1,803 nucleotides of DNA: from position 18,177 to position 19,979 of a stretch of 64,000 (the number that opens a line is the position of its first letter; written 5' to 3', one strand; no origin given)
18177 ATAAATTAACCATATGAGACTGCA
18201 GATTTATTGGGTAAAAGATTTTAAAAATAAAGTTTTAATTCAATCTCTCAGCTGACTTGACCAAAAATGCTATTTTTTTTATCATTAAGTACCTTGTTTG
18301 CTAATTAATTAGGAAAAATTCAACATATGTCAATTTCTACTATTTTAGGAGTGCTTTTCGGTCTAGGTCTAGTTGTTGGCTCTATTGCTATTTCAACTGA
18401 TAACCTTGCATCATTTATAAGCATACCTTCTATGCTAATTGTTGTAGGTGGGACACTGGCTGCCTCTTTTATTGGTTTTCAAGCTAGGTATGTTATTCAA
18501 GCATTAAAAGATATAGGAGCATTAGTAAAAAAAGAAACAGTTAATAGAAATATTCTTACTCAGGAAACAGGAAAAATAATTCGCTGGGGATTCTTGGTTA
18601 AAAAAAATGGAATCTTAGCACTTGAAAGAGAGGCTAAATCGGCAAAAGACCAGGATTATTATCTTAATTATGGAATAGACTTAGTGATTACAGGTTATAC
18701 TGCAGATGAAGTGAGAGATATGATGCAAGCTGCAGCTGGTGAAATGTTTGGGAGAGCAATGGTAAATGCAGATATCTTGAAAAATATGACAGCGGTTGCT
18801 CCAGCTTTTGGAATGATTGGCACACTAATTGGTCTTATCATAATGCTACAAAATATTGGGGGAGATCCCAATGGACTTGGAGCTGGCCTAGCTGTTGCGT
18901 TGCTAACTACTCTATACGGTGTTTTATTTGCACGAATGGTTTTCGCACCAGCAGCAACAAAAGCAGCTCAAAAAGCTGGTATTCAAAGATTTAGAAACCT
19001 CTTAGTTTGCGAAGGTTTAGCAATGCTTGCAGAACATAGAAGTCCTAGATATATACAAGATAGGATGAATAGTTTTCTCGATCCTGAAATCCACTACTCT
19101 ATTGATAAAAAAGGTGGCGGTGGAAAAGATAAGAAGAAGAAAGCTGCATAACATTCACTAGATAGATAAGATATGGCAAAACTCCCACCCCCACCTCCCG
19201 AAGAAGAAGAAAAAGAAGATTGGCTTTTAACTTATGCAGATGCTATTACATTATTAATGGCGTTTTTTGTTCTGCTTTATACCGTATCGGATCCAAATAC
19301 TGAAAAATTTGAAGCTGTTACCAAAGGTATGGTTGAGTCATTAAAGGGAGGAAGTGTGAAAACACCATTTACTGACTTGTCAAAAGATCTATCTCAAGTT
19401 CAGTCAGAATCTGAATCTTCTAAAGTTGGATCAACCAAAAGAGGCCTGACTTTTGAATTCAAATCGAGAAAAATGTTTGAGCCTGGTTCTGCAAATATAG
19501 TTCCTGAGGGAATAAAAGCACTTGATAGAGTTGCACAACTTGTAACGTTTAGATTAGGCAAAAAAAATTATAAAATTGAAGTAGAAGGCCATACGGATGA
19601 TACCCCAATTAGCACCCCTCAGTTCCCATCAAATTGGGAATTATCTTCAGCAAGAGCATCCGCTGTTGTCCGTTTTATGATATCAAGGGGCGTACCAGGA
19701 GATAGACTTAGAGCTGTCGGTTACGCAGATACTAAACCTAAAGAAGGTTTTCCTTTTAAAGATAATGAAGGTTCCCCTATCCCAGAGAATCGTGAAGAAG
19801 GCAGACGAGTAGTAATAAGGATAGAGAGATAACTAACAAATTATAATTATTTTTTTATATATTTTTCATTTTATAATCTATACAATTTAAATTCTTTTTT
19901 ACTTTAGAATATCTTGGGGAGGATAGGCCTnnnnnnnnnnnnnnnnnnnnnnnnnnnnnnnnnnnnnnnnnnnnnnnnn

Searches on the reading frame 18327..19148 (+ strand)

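Call 39: search_protein_families(library=ncbifam, proteins=[window:18327-19148:+], max_evalue=0.00001)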
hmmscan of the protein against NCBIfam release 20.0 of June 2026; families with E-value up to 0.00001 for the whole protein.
window:18327-19148:+ (274 aa): 7 families
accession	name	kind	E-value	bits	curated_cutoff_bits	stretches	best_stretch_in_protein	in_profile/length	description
NF005383.1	PRK06926.1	equivalog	7.2e-45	153.1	394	1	4-256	7-255/271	flagellar motor protein MotP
NF006527.0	PRK08990.1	equivalog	6.1e-42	143.7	341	1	1-252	1-243/254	flagellar motor protein PomA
NF006583.0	PRK09109.1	equivalog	2.1e-41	141.7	237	1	1-251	1-245/246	flagellar motor protein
NF005997.1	PRK08124.1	equivalog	2.1e-35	122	340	1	1-260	1-255/259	flagellar motor stator protein MotA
NF005237.0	PRK06743.1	equivalog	7e-32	110.8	373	1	2-215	19-229/277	flagellar motor protein MotP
NF006284.1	PRK08456.1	equivalog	1.5e-30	106.2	380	1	1-253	1-247/252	flagellar motor stator protein MotA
TIGR03818.1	MotA1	equivalog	1.6e-16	60.3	303.8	1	122-218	136-232/282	flagellar motor stator protein MotA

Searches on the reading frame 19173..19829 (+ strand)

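Call 39: search_protein_families(library=ncbifam, proteins=[window:19173-19829:+], max_evalue=0.00001)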
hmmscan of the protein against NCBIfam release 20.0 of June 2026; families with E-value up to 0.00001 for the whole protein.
window:19173-19829:+ (219 aa): 31 families (the best 25 are shown)
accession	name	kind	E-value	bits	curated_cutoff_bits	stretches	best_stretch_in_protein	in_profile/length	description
NF006541.1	PRK09038.1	equivalog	1e-48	166.2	283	2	68-218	112-249/253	flagellar motor protein MotD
NF005382.1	PRK06925.1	equivalog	1.1e-35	123.9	264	2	89-217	106-223/225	flagellar motor protein MotS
NF006508.0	PRK08944.1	subfamily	1.9e-35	122.6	259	2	79-218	160-288/304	MotB family protein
NF005195.1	PRK06667.1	equivalog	1.9e-31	109.7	300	2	79-190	103-216/241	flagellar motor protein MotB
NF005236.0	PRK06742.1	equivalog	2.2e-25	89.5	312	1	91-217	108-223/225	flagellar motor protein MotS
TIGR03350.1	type_VI_ompA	equivalog_domain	4.8e-25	88.1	139.8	1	84-217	16-137/137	type VI secretion system protein TssL, long form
NF006285.1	PRK08457.1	equivalog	5.8e-24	85.2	250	2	76-191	100-214/253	flagellar motor protein MotB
NF005831.1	PRK07734.1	equivalog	6.3e-24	85.1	301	2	84-189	125-228/250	flagellar motor protein MotB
NF006545.0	PRK09039.1-4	equivalog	1e-22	81.3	372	1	92-190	218-320/342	peptidoglycan -binding protein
NF006543.0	PRK09039.1-2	equivalog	3.3e-22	79.8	305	1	91-189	225-327/350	peptidoglycan -binding protein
NF006542.0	PRK09039.1-1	equivalog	2.7e-20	72.9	388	1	90-189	499-604/627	peptidoglycan -binding protein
NF004651.0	PRK05996.1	equivalog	1.1e-19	71.3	342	1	68-191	280-403/424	MotB family protein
NF006546.0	PRK09039.1-5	equivalog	1.2e-19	70.8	615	1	90-191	216-322/343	peptidoglycan -binding protein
NF006544.0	PRK09039.1-3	equivalog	1.6e-19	70.7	362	1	91-191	217-322/343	peptidoglycan -binding protein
NF005444.0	PRK07033.1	equivalog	8.2e-19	67.9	520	1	96-215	312-419/438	DotU family type VI secretion system protein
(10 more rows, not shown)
